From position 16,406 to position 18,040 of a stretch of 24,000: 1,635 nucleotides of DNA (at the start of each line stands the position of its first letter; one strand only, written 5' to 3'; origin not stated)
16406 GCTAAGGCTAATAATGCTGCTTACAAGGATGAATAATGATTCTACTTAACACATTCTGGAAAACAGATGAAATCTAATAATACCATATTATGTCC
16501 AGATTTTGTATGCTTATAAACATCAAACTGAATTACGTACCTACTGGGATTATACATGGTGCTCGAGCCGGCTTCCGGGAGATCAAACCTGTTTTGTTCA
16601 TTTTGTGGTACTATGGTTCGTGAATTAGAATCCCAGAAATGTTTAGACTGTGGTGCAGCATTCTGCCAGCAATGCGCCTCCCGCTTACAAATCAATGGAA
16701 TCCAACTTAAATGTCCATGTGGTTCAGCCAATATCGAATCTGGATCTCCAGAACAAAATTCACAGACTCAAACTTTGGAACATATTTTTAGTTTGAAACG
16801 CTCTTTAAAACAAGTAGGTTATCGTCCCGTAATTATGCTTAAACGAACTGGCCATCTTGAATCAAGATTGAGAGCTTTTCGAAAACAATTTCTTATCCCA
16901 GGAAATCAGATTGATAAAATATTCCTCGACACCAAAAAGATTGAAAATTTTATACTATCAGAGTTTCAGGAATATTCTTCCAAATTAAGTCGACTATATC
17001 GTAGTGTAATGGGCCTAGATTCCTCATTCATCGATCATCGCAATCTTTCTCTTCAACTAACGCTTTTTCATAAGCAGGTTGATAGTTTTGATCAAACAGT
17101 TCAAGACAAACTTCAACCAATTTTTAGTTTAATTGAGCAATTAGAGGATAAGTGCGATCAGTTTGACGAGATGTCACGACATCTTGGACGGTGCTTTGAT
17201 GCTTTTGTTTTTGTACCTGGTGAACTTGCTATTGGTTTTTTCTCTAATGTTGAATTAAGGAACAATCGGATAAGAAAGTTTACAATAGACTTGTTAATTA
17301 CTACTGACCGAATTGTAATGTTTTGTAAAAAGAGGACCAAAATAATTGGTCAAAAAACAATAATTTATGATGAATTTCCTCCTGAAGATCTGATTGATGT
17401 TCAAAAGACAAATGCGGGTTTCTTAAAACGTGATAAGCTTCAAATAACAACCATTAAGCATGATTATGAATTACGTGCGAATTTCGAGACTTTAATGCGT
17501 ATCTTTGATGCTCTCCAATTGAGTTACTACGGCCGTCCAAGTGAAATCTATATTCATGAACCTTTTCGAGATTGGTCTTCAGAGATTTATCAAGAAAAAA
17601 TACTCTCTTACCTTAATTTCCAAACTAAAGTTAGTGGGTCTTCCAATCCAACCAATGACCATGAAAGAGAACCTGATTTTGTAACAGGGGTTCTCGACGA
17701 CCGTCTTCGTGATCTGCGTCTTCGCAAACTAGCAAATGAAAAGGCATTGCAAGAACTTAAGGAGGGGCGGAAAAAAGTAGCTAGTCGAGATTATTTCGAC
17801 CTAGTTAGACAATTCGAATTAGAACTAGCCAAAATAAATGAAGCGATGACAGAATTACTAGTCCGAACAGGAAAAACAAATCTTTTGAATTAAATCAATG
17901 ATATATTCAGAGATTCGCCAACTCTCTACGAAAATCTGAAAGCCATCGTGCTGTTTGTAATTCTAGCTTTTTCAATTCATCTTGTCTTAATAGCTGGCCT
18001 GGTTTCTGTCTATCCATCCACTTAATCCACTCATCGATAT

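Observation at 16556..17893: Unassigned Zn-finger / PH-GRAM(GLUE)-like / steadiness-box-like protein inside the ESCRT cluster: candidate missing adaptor subunit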

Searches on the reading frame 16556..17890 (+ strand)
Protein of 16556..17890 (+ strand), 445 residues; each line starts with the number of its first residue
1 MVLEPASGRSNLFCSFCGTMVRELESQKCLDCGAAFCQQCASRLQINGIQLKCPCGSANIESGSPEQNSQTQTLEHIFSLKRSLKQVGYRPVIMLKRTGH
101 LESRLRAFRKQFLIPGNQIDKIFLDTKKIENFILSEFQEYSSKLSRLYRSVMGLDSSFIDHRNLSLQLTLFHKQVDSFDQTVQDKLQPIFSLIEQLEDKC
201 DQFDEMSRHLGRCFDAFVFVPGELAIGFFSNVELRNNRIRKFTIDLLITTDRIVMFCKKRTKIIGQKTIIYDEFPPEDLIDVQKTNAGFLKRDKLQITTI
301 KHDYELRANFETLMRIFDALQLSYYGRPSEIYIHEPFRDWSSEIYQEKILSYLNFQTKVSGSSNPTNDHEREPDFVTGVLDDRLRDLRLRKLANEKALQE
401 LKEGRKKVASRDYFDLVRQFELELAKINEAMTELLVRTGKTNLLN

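Call 3: search_protein_families(library=pfam, proteins=[window:16556-17890:+], max_evalue=1)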
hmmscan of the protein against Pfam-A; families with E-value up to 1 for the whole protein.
window:16556-17890:+ (445 aa): 8 families
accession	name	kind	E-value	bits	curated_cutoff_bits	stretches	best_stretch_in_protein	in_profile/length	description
PF23246.1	CC_CDK5RAP2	-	0.0029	18.2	27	1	161-210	67-118/125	CDK5 regulatory subunit-associated protein 2-like, coiled coil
PF03107.22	C1_2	-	0.14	12.9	26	1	9-41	15-48/48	C1 domain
PF14803.11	Zn_ribbon_Nudix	-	0.21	12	25.6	0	36-45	2-11/34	Nudix N-terminal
PF22586.1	ANCHR-like_BBOX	-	0.46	11.1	27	1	13-42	1-26/39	ANCHR-like B-box zinc-binding domain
PF12773.13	DZR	-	0.48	11.1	27.3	1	10-34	11-32/45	Double zinc ribbon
PF13639.12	zf-RING_2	-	0.55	11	27.3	0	14-54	3-41/44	Ring finger domain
PF00130.28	C1_1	-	0.56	10.5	26.5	0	10-46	10-48/53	Phorbol esters/diacylglycerol binding domain (C1 domain)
PF21272.3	FYVE_CARP1-2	-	0.93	10.1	27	1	27-43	14-30/42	E3 ubiquitin-protein ligase CARP1/2, FYVE/PHD zinc finger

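Call 5: find_homologous_proteins(query=window:16556-17890:+, max_evalue=0.001)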
Query window:16556-17890:+ (445 aa): 52 proteins with E <= 0.001 among 7060 candidates.
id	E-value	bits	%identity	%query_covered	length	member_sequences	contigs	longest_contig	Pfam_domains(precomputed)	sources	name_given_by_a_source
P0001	3.0e-274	928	92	100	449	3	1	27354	-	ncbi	-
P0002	4.6e-245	831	82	100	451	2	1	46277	-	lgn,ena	-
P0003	1.5e-242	823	80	100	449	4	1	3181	-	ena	-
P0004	3.0e-229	779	81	96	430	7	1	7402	-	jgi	-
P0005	1.6e-227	774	77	98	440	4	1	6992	-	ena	-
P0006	2.2e-227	773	76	100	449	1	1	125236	-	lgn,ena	-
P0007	1.3e-225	767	77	98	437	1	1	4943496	-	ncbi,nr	ncbi:MAG: zinc ribbon domain-containing protein [Candidatus Heimdallarchaeota archaeon]|nr:MAG: zinc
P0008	1.6e-225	767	77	98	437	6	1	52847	-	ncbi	ncbi:MAG: hypothetical protein ACFFAE_00975 [Candidatus Hodarchaeota archaeon]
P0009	2.5e-225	766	77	98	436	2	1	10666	-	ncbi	ncbi:MAG: hypothetical protein ACFFFH_16050 [Candidatus Thorarchaeota archaeon]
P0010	4.8e-225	765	77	99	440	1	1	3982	-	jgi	jgi:hypothetical protein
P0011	4.2e-220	749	77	96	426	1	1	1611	-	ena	-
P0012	5.6e-220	749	77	100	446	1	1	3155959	-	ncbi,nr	ncbi:MAG: hypothetical protein JSV04_14765 [Candidatus Heimdallarchaeota archaeon]|nr:MAG: hypotheti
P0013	1.1e-219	748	76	99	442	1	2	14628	-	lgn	-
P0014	2.2e-217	740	76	96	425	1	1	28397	-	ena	-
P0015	3.0e-216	736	76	96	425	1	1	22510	-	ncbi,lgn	ncbi:MAG: hypothetical protein ACFFDC_05940 [Promethearchaeota archaeon]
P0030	7.9e-174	597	61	100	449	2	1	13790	-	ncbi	ncbi:MAG: hypothetical protein ACTSW1_08145 [Candidatus Hodarchaeales archaeon]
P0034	1.3e-168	580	59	100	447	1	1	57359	-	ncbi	-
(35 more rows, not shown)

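Call 18: find_encoding_contigs(protein=P0007, flank=8000, max_places=2)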
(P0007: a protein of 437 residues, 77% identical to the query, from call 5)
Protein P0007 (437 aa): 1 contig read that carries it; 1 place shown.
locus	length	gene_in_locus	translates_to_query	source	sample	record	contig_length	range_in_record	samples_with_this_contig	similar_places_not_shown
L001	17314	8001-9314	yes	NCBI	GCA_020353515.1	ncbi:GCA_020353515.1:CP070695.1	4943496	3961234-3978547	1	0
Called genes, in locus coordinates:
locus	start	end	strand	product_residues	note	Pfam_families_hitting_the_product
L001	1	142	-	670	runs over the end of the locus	PF00515:TPR_1 (faint), PF07719:TPR_2 (faint), PF10602:RPN7 (faint), PF12895:ANAPC3 (faint), PF13176:TPR_7 (faint), PF13374:TPR_10 (faint), PF13424:TPR_12, PF17874:TPR_MalT, +5 more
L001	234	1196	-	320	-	PF00154:RecA_N, PF13481:AAA_25, PF08423:Rad51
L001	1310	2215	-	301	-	PF18030:Rimk_N, PF14398:ATPgrasp_YheCD (faint), PF02655:ATP-grasp_3, PF08443:RimK, PF02955:GSH-S_ATP, PF07478:Dala_Dala_lig_C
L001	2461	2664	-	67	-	PF01194:RNA_pol_N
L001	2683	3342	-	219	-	PF00318:Ribosomal_S2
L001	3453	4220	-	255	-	PF05871:ESCRT-II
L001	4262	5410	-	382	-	PF04212:MIT, PF00004:AAA, PF13173:AAA_14 (faint), PF17862:AAA_lid_3, PF09336:Vps4_C (weak)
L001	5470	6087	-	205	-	PF03357:Snf7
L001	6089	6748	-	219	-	PF03357:Snf7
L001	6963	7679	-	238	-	PF04157:EAP30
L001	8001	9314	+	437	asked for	-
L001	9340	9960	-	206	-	PF03997:VPS28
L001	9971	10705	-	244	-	PF00179:UQ_con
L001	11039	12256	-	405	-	PF00025:Arf, PF00071:Ras, PF08477:Roc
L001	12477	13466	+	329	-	PF01569:PAP2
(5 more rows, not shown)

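Call 19: find_encoding_contigs(protein=P0034, flank=8000, max_places=2)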
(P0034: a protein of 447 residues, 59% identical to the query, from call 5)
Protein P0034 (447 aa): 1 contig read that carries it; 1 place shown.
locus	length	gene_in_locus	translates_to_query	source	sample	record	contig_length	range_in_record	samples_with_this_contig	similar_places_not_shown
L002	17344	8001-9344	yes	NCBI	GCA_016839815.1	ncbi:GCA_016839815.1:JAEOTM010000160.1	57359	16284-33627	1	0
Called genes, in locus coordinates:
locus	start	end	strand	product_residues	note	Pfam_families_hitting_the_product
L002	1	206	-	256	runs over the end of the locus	PF09754:PAC2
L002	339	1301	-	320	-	PF00154:RecA_N, PF13481:AAA_25, PF08423:Rad51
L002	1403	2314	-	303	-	PF18030:Rimk_N, PF08443:RimK, PF02955:GSH-S_ATP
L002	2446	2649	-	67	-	PF01194:RNA_pol_N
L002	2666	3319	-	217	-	PF00318:Ribosomal_S2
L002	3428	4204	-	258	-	PF05871:ESCRT-II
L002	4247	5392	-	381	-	PF04212:MIT, PF09336:Vps4_C (faint), PF07724:AAA_2 (faint), PF00004:AAA, PF13173:AAA_14 (faint), PF17862:AAA_lid_3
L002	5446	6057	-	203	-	PF03357:Snf7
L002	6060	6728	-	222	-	PF03357:Snf7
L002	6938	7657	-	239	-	PF04157:EAP30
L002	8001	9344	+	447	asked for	-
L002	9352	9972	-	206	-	PF03997:VPS28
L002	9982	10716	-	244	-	PF00179:UQ_con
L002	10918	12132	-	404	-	PF00025:Arf, PF00071:Ras, PF08477:Roc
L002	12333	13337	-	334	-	PF01569:PAP2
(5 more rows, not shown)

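Call 21: find_encoding_contigs(protein=P0030, flank=6000, max_places=2)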
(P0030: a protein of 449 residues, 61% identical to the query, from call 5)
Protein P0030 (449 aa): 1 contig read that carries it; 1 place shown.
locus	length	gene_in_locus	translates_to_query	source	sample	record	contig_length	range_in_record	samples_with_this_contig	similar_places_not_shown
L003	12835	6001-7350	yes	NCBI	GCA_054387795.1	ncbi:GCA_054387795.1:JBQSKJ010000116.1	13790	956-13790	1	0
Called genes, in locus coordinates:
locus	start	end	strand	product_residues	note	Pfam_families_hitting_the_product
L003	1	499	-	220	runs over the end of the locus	PF00318:Ribosomal_S2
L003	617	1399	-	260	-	PF05871:ESCRT-II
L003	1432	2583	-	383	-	PF04212:MIT (weak), PF07724:AAA_2 (weak), PF00004:AAA, PF13173:AAA_14 (faint), PF17862:AAA_lid_3, PF09336:Vps4_C (weak)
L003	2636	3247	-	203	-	PF03357:Snf7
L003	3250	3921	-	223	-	PF03357:Snf7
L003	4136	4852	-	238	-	PF04157:EAP30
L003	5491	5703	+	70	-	-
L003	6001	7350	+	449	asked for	-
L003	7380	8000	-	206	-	PF03997:VPS28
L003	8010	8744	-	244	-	PF00179:UQ_con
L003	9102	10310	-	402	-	PF00025:Arf, PF00071:Ras, PF04670:Gtr1_RagA (faint), PF08477:Roc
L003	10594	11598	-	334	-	PF01569:PAP2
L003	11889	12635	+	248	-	PF04893:Yip1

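Call 22: find_related_loci(query=A1, collection=genome_contigs, flank=10000)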
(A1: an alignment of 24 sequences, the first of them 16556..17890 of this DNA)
Query A1 (445 aa) in genome_contigs; peptide patterns used: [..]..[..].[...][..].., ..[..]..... (x = any residue, [..] = any of these).
336 stretches matched a pattern; 21 encode a relative of the query (tblastn E <= 1e-3); 20 distinct loci.
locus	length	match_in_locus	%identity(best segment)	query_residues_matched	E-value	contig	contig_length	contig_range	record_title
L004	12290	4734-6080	82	1-445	0e+0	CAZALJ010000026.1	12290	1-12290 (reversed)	MAG TPA_asm: uncultured archaeon isolate SRP239594_co1_179 genome assembly, contig: NODE_2609_length_12290_cov_9.883776,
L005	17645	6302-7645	80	2-445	0e+0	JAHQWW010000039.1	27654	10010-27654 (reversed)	MAG: Candidatus Hodarchaeota archaeon isolate WORE3 WOR324_NODE_139_length_27654_cov_4.57515_ID_277, whole genome shotgu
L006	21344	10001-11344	77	1-444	0e+0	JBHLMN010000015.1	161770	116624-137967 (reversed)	MAG: Promethearchaeota archaeon isolate DZ2M.341 DZ2M.341@149, whole genome shotgun sequence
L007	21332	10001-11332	77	1-444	0e+0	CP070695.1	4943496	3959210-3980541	MAG: Candidatus Heimdallarchaeota archaeon isolate bin6 chromosome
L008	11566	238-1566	75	1-444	0e+0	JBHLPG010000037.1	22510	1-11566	MAG: Promethearchaeota archaeon isolate DZ3S.51 DZ3S.51@6256, whole genome shotgun sequence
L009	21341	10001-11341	76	2-444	0e+0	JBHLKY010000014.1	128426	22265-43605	MAG: Candidatus Hermodarchaeota archaeon isolate DZ1M.253 DZ1M.253@280, whole genome shotgun sequence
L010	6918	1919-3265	71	1-445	0e+0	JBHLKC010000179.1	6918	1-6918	MAG: Candidatus Hodarchaeota archaeon isolate DZ1B.236 DZ1B.236@44941, whole genome shotgun sequence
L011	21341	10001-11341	77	1-445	0e+0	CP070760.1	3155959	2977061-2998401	MAG: Candidatus Heimdallarchaeota archaeon isolate bin272 chromosome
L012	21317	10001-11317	70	11-445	0e+0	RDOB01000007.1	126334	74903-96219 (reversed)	MAG: Candidatus Heimdallarchaeota archaeon isolate SZ_4_bin2.246 NODE_9_length_126334_cov_11.360115, whole genome shotgu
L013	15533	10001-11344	69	2-445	0e+0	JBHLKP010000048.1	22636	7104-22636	MAG: Candidatus Hodarchaeota archaeon isolate DZ1M.117 DZ1M.117@7808, whole genome shotgun sequence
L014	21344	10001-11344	65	1-444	0e+0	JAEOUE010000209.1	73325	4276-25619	MAG: Candidatus Hodarchaeum mangrovi isolate FT_5_011 k127_31652821, whole genome shotgun sequence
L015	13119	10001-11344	67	2-445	0e+0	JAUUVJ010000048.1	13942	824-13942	MAG: Candidatus Hodarchaeota archaeon isolate CSMAG_10 CSMAG_10_k127_3338407_length_13942_cov_11.8646, whole genome shot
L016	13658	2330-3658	76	1-444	0e+0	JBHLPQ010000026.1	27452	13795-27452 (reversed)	MAG: Promethearchaeota archaeon isolate H2S.126 H2S.126@909, whole genome shotgun sequence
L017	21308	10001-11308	64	13-444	0e+0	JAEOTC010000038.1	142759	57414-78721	MAG: Candidatus Hodarchaeota archaeon isolate YT1_021 k127_4300453, whole genome shotgun sequence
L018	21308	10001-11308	63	13-444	0e+0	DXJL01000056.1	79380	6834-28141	MAG TPA_asm: Candidatus Heimdallarchaeota archaeon isolate MAG_8 k141_1418239, whole genome shotgun sequence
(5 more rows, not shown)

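Call 23: search_solved_structures(query=A1, max_evalue=10, show_alignments=3)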
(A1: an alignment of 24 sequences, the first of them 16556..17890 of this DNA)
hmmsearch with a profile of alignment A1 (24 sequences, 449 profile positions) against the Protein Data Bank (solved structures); distinct sequences matched with E-value up to 10: 40.
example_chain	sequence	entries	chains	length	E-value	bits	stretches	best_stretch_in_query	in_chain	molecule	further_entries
2ffw_A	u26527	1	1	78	0.011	17.7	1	5-48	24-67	Midline-1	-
1y02_A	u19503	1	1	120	0.032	16.2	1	13-67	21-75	FYVE-RING finger protein SAKURA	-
2jun_A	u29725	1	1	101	0.045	15.7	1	11-48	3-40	Midline-1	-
9osb_A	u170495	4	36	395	0.062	15.2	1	169-226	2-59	Major capsid protein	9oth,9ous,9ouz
7p2k_A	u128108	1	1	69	0.075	15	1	6-65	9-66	E3 ubiquitin-protein ligase Arkadia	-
6ra0_A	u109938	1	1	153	0.11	14.4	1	8-47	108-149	Serine/threonine-protein kinase dkf-1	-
8grm_M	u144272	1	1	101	0.16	13.9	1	4-77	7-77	COMMD3 protein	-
7nd1_H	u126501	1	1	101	0.16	13.9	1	4-77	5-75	Polycomb complex protein BMI-1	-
4r8p_K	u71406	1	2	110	0.21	13.5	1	4-77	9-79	Polycomb complex protein BMI-1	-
1joc_A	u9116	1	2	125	0.23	13.4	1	6-47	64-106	Early Endosomal Autoantigen 1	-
3rpg_B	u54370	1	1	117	0.24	13.3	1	4-77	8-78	Polycomb complex protein BMI-1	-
1hyi_A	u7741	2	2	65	0.39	12.6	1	7-48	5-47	ENDOSOME-ASSOCIATED PROTEIN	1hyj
1ptq_A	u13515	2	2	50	0.51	12.2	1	8-44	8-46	PROTEIN KINASE C DELTA TYPE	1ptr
2b18_A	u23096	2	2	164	0.57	12.1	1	181-243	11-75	GTP-sensing transcriptional pleiotropic repressor codY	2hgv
7knd_A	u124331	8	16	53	0.58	12.1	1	8-44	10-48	Protein kinase C delta type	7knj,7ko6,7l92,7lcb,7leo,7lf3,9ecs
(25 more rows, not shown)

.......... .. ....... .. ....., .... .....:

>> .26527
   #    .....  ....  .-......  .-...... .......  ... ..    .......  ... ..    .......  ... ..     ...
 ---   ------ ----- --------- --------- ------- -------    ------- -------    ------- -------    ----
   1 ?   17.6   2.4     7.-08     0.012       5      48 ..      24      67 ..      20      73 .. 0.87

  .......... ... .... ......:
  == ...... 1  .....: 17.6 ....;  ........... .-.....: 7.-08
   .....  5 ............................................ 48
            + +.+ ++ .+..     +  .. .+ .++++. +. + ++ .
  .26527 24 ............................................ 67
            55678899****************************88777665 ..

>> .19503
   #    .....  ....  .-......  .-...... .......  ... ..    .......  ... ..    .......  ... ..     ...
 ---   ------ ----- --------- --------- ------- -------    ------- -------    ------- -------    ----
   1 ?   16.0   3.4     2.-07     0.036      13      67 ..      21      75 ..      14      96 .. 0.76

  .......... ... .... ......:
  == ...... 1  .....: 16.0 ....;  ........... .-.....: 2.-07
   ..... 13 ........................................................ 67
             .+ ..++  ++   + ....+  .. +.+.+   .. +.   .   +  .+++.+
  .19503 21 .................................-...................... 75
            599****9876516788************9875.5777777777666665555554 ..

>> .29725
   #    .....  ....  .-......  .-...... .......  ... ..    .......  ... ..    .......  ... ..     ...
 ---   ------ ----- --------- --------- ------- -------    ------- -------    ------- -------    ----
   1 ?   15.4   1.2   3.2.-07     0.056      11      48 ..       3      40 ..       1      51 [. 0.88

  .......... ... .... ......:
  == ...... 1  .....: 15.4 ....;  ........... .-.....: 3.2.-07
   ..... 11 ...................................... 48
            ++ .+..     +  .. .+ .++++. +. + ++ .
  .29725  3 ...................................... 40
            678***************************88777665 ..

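Call 24: predict_structure(alignment_id=A1)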
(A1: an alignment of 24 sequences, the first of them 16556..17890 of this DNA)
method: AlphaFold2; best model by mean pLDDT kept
length: 445 residues; sequences in the alignment: 24
mean_pLDDT: 79.6   pTM: 0.59
mean pLDDT of the five models: 79.6, 77.5, 76.9, 74.7, 73.8
residues with pLDDT >= 90: 173; 70-90: 159; 50-70: 73; < 50: 40
segments of 3 or more residues with pLDDT < 50: 1-9, 46-49, 63-67, 358-377
pLDDT, mean of each block of 10 residues (from residue 1): 36 75 72 78 55 67 55 85 94 94 90 89 95 93 87 64 79 95 97 94 93 89 93 78 93 91 76 93 75 87 91 94 76 70 89 67 33 51 82 87 69 82 88 75 56
secondary structure, 60 per line:
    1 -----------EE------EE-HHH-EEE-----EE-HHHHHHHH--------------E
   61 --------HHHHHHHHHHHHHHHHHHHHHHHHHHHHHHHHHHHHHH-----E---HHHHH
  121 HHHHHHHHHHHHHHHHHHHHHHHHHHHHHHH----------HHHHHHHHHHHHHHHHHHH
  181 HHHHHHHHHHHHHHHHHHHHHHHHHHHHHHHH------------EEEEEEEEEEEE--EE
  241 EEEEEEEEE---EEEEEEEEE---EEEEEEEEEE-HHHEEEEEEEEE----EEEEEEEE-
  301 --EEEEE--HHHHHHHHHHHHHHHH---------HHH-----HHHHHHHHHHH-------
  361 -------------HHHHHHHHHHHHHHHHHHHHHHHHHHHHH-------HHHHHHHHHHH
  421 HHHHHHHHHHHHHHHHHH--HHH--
elements in order: E27-29 H38-45 H69-106 H116-151 H162-212 E225-236 E239-249 E253-261 E265-274 E279-287 E292-299 E303-307 H310-325 H343-353 H374-402 H410-438

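Call 25: search_protein_representatives(alignment_id=A1)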
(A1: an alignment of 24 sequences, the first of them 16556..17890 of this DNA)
Query: 24 sequences, 449 profile positions. Proteins with E-value up to 0.001 (for the whole library): 20; up to 1e-10: 12; up to 1e-30: 5. The best 20 are listed.
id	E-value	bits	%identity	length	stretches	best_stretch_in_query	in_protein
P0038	8.5e-229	776.2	-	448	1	1-448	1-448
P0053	6.4e-103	361.3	-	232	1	1-232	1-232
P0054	1.7e-99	350.1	-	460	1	6-448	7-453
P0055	9.2e-80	285.0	-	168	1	282-449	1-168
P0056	1.0e-32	130.0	-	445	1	10-287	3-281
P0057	2.1e-30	122.3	-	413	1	11-353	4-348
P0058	1.1e-23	100.1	-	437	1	11-438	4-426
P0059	2.7e-21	92.3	-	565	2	36-286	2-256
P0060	5.4e-13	64.9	-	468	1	8-373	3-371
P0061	1.7e-12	63.3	-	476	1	12-441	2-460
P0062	1.7e-11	60.0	-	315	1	52-309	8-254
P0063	8.3e-11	57.7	-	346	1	11-301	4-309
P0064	4.1e-10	55.5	-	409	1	73-360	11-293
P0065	3.2e-09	52.5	-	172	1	25-158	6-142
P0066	1.9e-08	49.9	-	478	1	12-444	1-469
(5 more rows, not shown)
